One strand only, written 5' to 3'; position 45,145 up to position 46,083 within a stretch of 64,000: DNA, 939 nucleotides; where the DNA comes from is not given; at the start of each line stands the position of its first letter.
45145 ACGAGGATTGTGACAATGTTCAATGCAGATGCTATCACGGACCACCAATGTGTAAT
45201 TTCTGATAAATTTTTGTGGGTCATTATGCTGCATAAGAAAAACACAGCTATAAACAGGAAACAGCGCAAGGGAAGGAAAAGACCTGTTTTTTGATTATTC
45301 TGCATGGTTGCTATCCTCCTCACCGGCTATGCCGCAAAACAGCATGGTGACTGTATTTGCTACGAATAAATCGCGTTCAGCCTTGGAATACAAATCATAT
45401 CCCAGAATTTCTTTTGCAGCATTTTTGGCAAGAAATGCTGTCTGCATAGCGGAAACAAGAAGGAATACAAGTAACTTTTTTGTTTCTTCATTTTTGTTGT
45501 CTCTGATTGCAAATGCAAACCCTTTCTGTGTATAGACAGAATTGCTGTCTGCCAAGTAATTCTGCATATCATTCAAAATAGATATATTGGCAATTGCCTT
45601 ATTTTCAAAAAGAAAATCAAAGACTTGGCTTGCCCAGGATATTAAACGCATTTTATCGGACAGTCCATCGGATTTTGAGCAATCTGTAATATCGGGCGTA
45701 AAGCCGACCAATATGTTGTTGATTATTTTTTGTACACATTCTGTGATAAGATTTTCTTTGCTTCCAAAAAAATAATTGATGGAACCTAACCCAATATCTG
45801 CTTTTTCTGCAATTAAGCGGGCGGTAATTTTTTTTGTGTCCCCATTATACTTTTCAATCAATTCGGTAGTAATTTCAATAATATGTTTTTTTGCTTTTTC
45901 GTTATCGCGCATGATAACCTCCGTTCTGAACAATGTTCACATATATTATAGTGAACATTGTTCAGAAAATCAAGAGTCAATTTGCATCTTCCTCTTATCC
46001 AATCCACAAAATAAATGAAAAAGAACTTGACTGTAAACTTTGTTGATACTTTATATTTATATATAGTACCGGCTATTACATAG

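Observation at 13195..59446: Unclassified family of ~200-bp long-hairpin repeats with conserved termini, conserved core and compensatory stem substitutions (5 full copies in 64 kb)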

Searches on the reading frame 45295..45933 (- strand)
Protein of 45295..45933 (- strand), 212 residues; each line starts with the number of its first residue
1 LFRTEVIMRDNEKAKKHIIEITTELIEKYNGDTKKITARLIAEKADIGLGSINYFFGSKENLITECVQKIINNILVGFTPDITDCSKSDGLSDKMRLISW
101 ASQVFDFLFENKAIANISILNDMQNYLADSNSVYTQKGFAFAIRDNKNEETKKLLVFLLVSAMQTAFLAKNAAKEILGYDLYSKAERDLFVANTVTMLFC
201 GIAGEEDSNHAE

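Call 10: search_protein_families(library=pfam, proteins=[window:45295-45933:-])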
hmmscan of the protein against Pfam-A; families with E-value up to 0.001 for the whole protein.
window:45295-45933:- (212 aa): 1 family
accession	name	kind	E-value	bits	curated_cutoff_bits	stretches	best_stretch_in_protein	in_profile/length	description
PF00440.29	TetR_N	-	0.00015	21.9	24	1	35-65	16-46/47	Bacterial regulatory proteins, tetR family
